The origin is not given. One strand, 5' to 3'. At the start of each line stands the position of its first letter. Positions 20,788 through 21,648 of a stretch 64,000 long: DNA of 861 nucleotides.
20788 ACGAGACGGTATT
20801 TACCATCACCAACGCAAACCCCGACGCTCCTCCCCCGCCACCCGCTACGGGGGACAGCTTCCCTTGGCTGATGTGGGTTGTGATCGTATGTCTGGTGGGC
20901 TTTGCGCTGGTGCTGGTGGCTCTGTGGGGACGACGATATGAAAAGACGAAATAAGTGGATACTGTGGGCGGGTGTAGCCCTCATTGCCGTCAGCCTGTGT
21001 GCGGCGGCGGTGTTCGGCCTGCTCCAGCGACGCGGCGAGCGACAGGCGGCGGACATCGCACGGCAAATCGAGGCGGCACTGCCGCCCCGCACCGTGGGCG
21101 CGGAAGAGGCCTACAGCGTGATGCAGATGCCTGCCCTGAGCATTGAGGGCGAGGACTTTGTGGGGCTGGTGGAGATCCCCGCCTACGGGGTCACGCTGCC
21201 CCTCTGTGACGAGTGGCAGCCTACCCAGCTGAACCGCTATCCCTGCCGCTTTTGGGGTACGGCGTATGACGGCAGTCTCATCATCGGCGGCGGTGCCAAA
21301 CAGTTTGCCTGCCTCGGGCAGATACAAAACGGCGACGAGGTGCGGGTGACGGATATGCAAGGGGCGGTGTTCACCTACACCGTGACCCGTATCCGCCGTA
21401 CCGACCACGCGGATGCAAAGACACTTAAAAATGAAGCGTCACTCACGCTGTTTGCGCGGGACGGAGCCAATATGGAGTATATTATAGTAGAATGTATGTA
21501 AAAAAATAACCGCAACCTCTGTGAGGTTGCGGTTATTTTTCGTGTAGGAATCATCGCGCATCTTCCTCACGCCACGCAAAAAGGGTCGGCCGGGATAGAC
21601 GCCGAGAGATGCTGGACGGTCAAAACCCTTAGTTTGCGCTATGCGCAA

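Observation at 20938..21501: Sortase-fold paralog that has lost the His-Cys-Arg catalytic triad (pseudo-sortase) at the end of the pilus operon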

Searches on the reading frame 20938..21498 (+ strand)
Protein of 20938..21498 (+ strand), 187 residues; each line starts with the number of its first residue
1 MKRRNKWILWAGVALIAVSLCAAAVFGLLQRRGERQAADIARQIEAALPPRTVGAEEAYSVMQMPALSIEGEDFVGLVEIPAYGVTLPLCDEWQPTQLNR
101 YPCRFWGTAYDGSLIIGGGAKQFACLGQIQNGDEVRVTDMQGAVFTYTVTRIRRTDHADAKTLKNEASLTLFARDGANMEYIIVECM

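Call 3: search_protein_families(library=pfam, proteins=[window:20938-21498:+], max_evalue=1)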
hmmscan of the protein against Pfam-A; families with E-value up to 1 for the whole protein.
window:20938-21498:+ (187 aa): 3 families
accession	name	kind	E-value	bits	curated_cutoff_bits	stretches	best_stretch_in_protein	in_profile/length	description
PF04203.18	Sortase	-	6.1e-09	36.1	26.6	1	78-171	1-104/125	Sortase domain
PF23954.1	DUF7283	-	0.13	12.6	27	1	6-46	6-44/142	Family of unknown function (DUF7283)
PF20260.4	PUA_4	-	0.23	12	23.9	1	129-152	15-38/48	RNA methyltransferase PUA domain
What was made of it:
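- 20938..21501 (+): Gene for the triad-less sortase-fold protein ('pseudo-sortase'), 187 aa. Identical to NCBI MBR3779529.1, 'MAG: sortase [Clostridia bacterium]'. Pfam Sortase 36.1 bits (call 3).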

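Call 4: search_protein_families(library=ncbifam, proteins=[window:20938-21498:+], max_evalue=1)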
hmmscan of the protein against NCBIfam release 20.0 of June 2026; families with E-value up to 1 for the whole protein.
window:20938-21498:+ (187 aa): 8 families
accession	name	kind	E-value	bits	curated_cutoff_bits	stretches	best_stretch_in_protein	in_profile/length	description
NF058671.1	sortase_SrtD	exception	8.1e-05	22.4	140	1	31-168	21-160/187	class D sortase, LPxTATN-specific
NF033745.1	class_C_sortase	subfamily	0.0003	20.6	160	1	66-166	85-193/220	class C sortase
NF033746.1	class_D_sortase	subfamily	0.00034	20.4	165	1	70-171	5-109/135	class D sortase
TIGR01076.1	sortase_fam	subfamily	0.0018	18.1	39.35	1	120-167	55-101/136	sortase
TIGR03784.1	marine_sortase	equivalog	0.0061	16.2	158.25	1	113-166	93-146/174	class GN sortase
NF033747.1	class_E_sortase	subfamily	0.014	15.3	160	1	35-161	32-166/211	class E sortase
NF033748.1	class_F_sortase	subfamily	0.014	15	166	1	123-159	77-113/155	class F sortase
NF051431.1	Rv0361_Cterm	subfamily_domain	0.29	11.3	37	1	6-46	2-45/140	Rv0361 family membrane protein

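Call 6: search_solved_structures(query=window:20938-21498:+, max_evalue=10, show_alignments=3)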
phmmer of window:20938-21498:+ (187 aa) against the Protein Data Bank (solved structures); distinct sequences matched with E-value up to 10: 25.
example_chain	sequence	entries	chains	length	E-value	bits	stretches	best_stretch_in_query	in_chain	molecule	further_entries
24rr_A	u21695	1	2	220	0.0021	20.8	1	57-168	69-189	Ebp pilus assembly class C sortase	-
5hu4_A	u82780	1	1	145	0.2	14.4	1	123-175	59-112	Cysteine protease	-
8cm4_A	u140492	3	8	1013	0.47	13.2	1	66-150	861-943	Formate dehydrogenase, alpha subunit, selenocysteine-containing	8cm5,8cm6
3r69_A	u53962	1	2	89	0.5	13.1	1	25-84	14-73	Na(+)/H(+) exchange regulatory cofactor NHE-RF3, Scavenger receptor class B member 1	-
3q8i_A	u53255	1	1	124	0.61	12.8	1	17-57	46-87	Odorant binding protein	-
8c68_A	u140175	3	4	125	0.62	12.8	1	17-57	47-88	AGAP010489-PA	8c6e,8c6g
1z85_A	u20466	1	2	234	0.66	12.7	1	101-166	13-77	hypothetical protein TM1380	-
3r68_A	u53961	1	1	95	0.73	12.6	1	25-84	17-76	Na(+)/H(+) exchange regulatory cofactor NHE-RF3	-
8guu_A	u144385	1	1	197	0.74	12.5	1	35-162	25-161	Sortase-like protein, putative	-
2d90_A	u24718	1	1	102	0.76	12.5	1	24-84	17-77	PDZ domain containing protein 1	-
6sdr_A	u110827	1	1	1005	0.89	12.3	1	66-150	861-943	Formate dehydrogenase, alpha subunit, selenocysteine-containing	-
6sdv_A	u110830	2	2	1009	0.89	12.3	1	66-150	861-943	Formate dehydrogenase, alpha subunit, selenocysteine-containing,Formate dehydrogenase, alp | Formate dehydrogenase, alpha subunit, selenocysteine-containing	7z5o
9rk1_A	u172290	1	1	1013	0.89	12.3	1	66-150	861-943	Formate dehydrogenase, alpha subunit, selenocysteine-containing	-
9rjz_A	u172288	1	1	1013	0.89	12.3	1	66-150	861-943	Formate dehydrogenase, alpha subunit, selenocysteine-containing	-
8rcg_A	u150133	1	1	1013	0.89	12.3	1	66-150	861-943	Formate dehydrogenase, alpha subunit, selenocysteine-containing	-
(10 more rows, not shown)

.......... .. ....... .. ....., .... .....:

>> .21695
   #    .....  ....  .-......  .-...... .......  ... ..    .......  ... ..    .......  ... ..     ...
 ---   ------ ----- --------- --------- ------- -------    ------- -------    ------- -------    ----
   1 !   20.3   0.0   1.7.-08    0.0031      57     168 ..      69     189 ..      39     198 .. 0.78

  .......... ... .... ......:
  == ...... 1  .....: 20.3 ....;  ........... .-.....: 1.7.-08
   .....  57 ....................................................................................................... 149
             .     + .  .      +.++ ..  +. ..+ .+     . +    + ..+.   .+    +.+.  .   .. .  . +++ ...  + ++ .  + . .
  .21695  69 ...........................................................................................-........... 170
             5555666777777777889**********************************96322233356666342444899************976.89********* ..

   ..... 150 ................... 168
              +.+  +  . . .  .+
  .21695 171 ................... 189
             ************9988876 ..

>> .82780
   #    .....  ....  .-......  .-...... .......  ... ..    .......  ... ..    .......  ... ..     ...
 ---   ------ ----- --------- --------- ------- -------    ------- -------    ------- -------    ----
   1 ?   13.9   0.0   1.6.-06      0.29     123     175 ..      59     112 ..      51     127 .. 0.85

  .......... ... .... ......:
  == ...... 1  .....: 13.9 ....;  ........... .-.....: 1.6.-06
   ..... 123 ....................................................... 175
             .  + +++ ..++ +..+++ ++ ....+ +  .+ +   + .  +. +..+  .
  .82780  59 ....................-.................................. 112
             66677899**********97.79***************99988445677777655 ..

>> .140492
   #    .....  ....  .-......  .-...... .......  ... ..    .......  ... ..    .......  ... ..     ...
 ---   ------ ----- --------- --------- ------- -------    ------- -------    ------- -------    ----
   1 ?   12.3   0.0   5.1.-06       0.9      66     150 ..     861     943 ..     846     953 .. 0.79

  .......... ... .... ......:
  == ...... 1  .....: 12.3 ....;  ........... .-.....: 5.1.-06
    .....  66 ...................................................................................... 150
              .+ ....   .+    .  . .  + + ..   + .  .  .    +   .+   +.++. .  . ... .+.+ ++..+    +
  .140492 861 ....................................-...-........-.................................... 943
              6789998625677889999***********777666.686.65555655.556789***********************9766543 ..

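Call 7: find_homologous_proteins(query=window:20938-21498:+)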
Query window:20938-21498:+ (187 aa): 29 proteins with E <= 0.001 among 379 candidates.
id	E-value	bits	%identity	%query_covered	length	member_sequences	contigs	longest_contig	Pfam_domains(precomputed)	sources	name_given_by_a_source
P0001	1.3e-115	401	96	100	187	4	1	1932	PF04203.19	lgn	-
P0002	1.4e-96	339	78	99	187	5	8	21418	PF04203.19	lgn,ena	-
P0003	2.1e-90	319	77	96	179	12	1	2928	PF04203.19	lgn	-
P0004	2.1e-88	313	74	99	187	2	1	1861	PF04203.19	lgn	-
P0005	3.8e-86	305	71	99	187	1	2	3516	PF04203.19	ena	-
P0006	4.3e-85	302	74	99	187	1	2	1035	PF04203.19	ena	-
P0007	1.1e-82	294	72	99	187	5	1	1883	PF04203.19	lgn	-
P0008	3.5e-75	270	66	99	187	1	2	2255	PF04203.19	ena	-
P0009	3.8e-71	256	62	99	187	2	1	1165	PF04203.19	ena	-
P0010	3.4e-58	214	56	100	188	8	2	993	-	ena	-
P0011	2.6e-56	208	57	100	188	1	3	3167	-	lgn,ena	-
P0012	3.4e-53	198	52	100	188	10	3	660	-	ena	-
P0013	2.5e-47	179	50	98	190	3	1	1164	-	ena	-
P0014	2.4e-46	176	49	98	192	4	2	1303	PF04203.19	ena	-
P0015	3.8e-45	172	49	98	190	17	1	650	PF04203.19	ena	-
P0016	5.2e-45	171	49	99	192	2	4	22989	-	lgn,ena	-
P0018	7.0e-44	168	46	100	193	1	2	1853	PF04203.19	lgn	-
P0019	2.1e-43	166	44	99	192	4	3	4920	PF04203.19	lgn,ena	-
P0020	2.2e-43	166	45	99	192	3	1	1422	PF04203.19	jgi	-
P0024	2.9e-41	159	44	99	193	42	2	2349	-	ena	-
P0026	1.3e-30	124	40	83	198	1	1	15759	-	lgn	-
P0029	2.4e-22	97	43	74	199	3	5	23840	-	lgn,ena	-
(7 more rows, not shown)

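Call 12: find_encoding_contigs(protein=P0016, flank=10000, max_places=3)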
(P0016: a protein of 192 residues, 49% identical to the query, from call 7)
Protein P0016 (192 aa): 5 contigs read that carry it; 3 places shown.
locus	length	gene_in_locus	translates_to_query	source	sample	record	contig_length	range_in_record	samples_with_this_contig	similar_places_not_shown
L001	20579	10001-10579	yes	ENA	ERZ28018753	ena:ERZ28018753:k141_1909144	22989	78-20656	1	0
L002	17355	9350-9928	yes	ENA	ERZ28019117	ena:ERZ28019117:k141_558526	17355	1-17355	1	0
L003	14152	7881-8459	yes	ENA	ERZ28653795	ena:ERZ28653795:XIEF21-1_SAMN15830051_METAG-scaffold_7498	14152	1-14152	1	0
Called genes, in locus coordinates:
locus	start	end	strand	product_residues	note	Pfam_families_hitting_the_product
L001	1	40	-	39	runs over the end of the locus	?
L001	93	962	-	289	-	PF01547:SBP_bac_1, PF13531:SBP_bac_11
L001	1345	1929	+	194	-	PF10502:Peptidase_S26, PF00717:Peptidase_S24 (weak)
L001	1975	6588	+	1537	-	PF17802:SpaA (weak), PF05738:Cna_B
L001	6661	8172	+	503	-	PF17802:SpaA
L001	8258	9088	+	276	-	PF04203:Sortase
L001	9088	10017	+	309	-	PF05738:Cna_B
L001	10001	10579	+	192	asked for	-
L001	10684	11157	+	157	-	-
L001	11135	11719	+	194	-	PF02163:Peptidase_M50 (faint)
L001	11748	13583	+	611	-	PF19864:Radical_SAM_N2, PF04055:Radical_SAM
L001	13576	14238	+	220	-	PF10105:DUF2344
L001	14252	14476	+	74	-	PF14354:Lar_restr_allev (weak)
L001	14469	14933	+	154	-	PF13622:4HBT_3 (weak), PF03061:4HBT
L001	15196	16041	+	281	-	PF02588:YitT_membrane, PF19700:DUF6198 (faint), PF10035:DUF2179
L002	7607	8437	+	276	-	PF04203:Sortase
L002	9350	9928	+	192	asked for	-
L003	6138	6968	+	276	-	PF04203:Sortase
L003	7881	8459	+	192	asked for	-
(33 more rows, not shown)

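Call 13: find_encoding_contigs(protein=P0029, flank=10000, max_places=3)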
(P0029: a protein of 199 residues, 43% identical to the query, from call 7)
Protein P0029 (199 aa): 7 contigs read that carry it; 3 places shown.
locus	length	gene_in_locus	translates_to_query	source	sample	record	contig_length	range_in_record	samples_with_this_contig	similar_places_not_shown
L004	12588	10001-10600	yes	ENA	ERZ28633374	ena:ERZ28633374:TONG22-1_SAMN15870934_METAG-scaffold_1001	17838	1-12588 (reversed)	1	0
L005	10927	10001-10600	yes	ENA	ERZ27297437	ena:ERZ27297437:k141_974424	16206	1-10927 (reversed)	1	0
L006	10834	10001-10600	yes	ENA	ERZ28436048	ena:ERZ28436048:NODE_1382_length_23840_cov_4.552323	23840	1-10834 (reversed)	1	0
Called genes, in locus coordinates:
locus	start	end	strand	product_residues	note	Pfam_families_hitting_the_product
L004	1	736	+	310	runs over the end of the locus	PF01370:Epimerase, PF16363:GDP_Man_Dehyd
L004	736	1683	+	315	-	PF00535:Glycos_transf_2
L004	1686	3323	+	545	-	PF14264:Glucos_trans_II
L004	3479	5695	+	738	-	-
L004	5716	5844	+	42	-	-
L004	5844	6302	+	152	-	-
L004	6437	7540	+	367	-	PF03600:CitMHS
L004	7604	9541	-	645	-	-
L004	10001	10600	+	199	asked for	-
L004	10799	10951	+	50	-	-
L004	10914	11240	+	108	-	-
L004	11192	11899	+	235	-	PF12965:DUF3854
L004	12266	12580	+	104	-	-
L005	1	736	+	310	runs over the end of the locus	PF01370:Epimerase, PF16363:GDP_Man_Dehyd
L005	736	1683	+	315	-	PF00535:Glycos_transf_2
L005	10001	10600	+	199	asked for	-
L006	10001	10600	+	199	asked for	-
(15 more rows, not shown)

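Call 15: predict_structure(alignment_id=A1)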
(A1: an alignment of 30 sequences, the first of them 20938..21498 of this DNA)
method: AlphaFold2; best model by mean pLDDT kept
length: 187 residues; sequences in the alignment: 30
mean_pLDDT: 88.7   pTM: 0.80
mean pLDDT of the five models: 88.7, 88.0, 88.0, 86.8, 85.8
residues with pLDDT >= 90: 115; 70-90: 64; 50-70: 8; < 50: 0
segments of 3 or more residues with pLDDT < 50: none
pLDDT, mean of each block of 10 residues (from residue 1): 70 84 75 84 95 80 87 95 95 81 93 92 92 97 96 93 93 87 96
secondary structure, 60 per line:
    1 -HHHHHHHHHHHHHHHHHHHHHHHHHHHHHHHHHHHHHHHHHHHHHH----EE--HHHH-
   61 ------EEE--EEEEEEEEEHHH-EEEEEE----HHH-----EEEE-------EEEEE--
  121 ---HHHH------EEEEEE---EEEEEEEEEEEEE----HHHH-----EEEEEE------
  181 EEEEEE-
elements in order: H2-47 H56-59 E67-69 E72-80 E85-90 E103-106 E114-118 H124-127 E134-139 E143-155 H160-163 E169-174 E181-186
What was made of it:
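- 20956..21024 (+): N-terminal membrane anchor, residues about 7-29 (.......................), preceded by MKRRNK. AF2 predicts a long helix over residues 2-47 (call 15).
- On Sortase superfamily (Pfam PF04203 / MEROPS C60): AF2 pLDDT 88.7 (call 15).
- Checked: The AF2 model has pLDDT 88.7 and pTM 0.80 (call 15). Strand beta8 (residues 181-186, YIIVEC) is present (call 15).
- Fold: AF2 pLDDT 88.7 (call 15).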

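Call 17: search_protein_representatives(alignment_id=A1)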
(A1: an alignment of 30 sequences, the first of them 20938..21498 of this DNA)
Query: 30 sequences, 192 profile positions. Proteins with E-value up to 0.001 (for the whole library): 2887; up to 1e-10: 2254; up to 1e-30: 232. The best 150 are listed.
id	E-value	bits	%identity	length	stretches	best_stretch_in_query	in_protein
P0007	6.7e-80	283.4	-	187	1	1-190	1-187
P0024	4.9e-76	270.7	-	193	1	2-190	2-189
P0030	1.2e-69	249.9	-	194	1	1-190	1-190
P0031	2.4e-69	248.9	-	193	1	1-190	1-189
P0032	1.6e-68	246.2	-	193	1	1-190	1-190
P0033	4.1e-67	241.6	-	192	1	1-190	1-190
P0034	6.0e-66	237.8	-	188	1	1-190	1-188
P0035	3.3e-64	232.2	-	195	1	2-190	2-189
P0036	4.0e-63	228.6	-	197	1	6-190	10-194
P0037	1.7e-62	226.6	-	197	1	1-190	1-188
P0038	2.3e-62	226.1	-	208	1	3-190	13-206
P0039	3.3e-62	225.6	-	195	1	1-190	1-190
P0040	4.2e-60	218.8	-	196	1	2-190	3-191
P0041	5.0e-60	218.5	-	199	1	6-190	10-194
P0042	9.3e-60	217.7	-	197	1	2-190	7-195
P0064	1.8e-55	203.6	-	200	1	6-190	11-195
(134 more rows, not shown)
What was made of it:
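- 2,254 clusters match at E<=1e-10, with the best 150 mostly 185-210 aa (call 17).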

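Call 18: fold_search(model_id=the predicted structure, library=pdb)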
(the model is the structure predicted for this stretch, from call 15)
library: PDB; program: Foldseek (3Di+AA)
matches with E <= 10: 302; with E <= 0.001: 110
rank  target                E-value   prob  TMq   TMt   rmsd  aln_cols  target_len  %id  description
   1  7cg9                  8.3e-09  1.00  0.54  0.53  13.9       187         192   15  Crystal structure of pilin-specific sortase SrtC1 from Lactobacillus rhamnosus GG (released 2022-03-02)
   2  3rcc_O                2.3e-08  1.00  0.51  0.70   3.2       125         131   23  Crystal Structure of the Streptococcus agalactiae Sortase A (released 2011-09-07)
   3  3rcc_A                2.8e-08  1.00  0.51  0.71   3.2       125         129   23  Crystal Structure of the Streptococcus agalactiae Sortase A (released 2011-09-07)
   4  3rcc_Q                3.0e-08  1.00  0.52  0.70   3.0       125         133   23  Crystal Structure of the Streptococcus agalactiae Sortase A (released 2011-09-07)
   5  3rcc_N                3.4e-08  1.00  0.51  0.67   3.5       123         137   24  Crystal Structure of the Streptococcus agalactiae Sortase A (released 2011-09-07)
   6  3rcc_C                4.0e-08  1.00  0.50  0.70   3.3       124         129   22  Crystal Structure of the Streptococcus agalactiae Sortase A (released 2011-09-07)
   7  4d70_A                6.2e-08  1.00  0.51  0.59   3.6       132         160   22  Structural, biophysical and biochemical analyses of a Clostridium perfringens Sortase D5 transpeptidase (released 2015-07-15)
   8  6ixz_A                6.2e-08  1.00  0.52  0.51   9.7       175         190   15  X-ray structure of sortase C from Clostridium perfringens SM101 (released 2019-08-14)
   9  3rcc_D                7.4e-08  1.00  0.49  0.67   3.6       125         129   20  Crystal Structure of the Streptococcus agalactiae Sortase A (released 2011-09-07)
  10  3rcc_H                8.3e-08  1.00  0.51  0.70   3.2       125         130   21  Crystal Structure of the Streptococcus agalactiae Sortase A (released 2011-09-07)
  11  6bwe_B                8.3e-08  1.00  0.52  0.52  12.6       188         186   15  Sortase A from Corynebacterium diphtheriae, lid mutant (released 2017-12-27)
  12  3rcc_F                8.9e-08  1.00  0.50  0.69   3.1       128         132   21  Crystal Structure of the Streptococcus agalactiae Sortase A (released 2011-09-07)
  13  3rcc_I                8.9e-08  1.00  0.51  0.70   3.3       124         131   22  Crystal Structure of the Streptococcus agalactiae Sortase A (released 2011-09-07)
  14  7s53                  1.1e-07  1.00  0.51  0.60   3.0       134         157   19  Structure of Sortase A from Streptococcus pyogenes with the b7-b8 loop sequence from Listeria monocytogenes Sortase A (released 2022-01-12)
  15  6ixz_B                1.1e-07  1.00  0.52  0.55   8.1       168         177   17  X-ray structure of sortase C from Clostridium perfringens SM101 (released 2019-08-14)
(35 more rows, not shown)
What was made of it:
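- On Sortase superfamily (Pfam PF04203 / MEROPS C60): Foldseek probability 1.0 with TM about 0.7 to SrtA domains (call 18).
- Checked: Every top Foldseek hit is a sortase (call 18).
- Foldseek probability 1.0 to sortases (call 18).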

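Call 20: list_cluster_members(proteins=[window:20938-21498:+, P0002, P0016, P0024, P0029, P0030, P0036, P0038, P0026, P0064])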
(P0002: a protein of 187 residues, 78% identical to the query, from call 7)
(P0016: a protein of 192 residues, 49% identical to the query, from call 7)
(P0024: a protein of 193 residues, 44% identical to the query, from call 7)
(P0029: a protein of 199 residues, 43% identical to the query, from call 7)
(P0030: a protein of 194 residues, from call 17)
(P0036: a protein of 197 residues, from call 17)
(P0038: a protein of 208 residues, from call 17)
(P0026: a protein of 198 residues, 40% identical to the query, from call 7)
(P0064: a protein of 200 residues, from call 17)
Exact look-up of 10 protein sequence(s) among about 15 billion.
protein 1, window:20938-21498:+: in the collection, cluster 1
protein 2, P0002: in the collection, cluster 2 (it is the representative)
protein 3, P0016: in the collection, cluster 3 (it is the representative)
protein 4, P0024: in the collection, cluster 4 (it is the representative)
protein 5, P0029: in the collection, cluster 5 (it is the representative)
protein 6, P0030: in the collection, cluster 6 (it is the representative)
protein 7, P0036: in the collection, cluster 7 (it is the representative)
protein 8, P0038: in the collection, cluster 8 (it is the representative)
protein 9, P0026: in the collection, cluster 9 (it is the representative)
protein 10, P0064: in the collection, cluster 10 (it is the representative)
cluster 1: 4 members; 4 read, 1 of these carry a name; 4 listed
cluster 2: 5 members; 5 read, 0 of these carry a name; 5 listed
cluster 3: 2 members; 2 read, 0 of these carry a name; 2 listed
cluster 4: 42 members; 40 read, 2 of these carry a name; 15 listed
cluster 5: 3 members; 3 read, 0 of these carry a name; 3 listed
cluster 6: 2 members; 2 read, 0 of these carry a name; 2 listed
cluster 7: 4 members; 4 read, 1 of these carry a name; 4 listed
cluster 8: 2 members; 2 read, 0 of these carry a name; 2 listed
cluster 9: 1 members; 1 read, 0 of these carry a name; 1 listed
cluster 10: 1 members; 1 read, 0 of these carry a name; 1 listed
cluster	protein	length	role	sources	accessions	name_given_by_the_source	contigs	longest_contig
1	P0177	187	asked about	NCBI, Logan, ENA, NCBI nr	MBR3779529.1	MAG: sortase [Clostridia bacterium] | sortase [Clostridia bacterium]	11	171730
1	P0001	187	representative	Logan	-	-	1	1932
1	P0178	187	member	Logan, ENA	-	-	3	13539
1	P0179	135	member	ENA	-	-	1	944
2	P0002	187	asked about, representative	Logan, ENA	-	-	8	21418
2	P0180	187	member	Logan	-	-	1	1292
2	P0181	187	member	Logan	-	-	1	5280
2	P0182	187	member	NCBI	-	-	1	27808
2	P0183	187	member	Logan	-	-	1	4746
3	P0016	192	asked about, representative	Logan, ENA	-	-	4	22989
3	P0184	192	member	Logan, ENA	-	-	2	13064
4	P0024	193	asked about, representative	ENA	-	-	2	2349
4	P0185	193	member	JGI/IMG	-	hypothetical protein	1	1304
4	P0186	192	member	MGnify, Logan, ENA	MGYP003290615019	CR=1 FL=1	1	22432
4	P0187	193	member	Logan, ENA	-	-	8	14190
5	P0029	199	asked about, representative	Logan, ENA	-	-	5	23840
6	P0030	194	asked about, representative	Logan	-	-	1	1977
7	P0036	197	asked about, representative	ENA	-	-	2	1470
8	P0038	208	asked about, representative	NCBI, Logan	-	-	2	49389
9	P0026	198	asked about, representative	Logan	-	-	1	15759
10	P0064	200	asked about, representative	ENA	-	-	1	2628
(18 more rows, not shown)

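Call 25: find_encoding_contigs(protein=P0038, flank=10000, max_places=2)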
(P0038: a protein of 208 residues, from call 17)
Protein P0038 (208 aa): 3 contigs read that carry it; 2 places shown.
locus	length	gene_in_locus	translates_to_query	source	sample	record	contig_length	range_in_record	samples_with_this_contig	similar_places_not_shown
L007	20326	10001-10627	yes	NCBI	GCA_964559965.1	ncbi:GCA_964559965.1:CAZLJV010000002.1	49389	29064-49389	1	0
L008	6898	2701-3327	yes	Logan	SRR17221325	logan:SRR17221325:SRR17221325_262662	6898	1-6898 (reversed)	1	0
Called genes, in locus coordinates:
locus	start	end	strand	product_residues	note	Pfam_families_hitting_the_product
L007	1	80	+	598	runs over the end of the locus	PF00158:Sigma54_activat, PF13191:AAA_16 (weak), PF14532:Sigma54_activ_2, PF00004:AAA (weak), PF07728:AAA_5, PF25601:AAA_lid_14, PF18024:HTH_50 (weak), PF02954:HTH_8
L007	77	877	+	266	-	PF13354:Beta-lactamase2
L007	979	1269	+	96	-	-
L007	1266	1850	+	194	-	PF10502:Peptidase_S26, PF00717:Peptidase_S24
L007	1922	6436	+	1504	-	PF19407:DUF5979, PF24547:DUF7601, PF12892:FctA (weak), PF24547:DUF7601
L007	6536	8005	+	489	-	PF17802:SpaA, PF00746:Gram_pos_anchor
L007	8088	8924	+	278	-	PF04203:Sortase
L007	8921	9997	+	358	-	PF05738:Cna_B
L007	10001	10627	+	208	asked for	-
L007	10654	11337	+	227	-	PF04474:DUF554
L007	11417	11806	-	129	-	-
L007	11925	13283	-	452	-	PF05167:DUF711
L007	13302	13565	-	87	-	PF01842:ACT, PF13740:ACT_6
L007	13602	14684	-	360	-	PF04055:Radical_SAM, PF16199:Radical_SAM_C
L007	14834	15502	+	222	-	PF03167:UDG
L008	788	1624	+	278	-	PF04203:Sortase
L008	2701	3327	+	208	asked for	-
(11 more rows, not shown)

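Call 26: find_encoding_contigs(protein=P0026, flank=10000, max_places=2)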
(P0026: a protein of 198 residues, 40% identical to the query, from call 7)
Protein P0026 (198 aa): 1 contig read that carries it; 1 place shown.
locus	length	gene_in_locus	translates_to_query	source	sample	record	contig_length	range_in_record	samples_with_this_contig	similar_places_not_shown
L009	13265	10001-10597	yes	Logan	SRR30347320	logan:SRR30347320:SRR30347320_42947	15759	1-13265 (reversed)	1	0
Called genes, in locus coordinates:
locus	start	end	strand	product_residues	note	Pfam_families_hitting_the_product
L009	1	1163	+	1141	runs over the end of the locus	PF12704:MacB_PCD (weak), PF02687:FtsX, PF12704:MacB_PCD, PF02687:FtsX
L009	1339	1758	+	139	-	-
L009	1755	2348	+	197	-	PF10502:Peptidase_S26, PF00717:Peptidase_S24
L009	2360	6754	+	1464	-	PF19407:DUF5979 (faint), PF24547:DUF7601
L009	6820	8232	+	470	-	PF17802:SpaA, PF00746:Gram_pos_anchor (weak)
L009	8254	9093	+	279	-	PF04203:Sortase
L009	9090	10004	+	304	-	PF05738:Cna_B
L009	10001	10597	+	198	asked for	-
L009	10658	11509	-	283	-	PF02311:AraC_binding (weak), PF07883:Cupin_2 (weak), PF00165:HTH_AraC, PF12833:HTH_18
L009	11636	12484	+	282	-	PF01261:AP_endonuc_2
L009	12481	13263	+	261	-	?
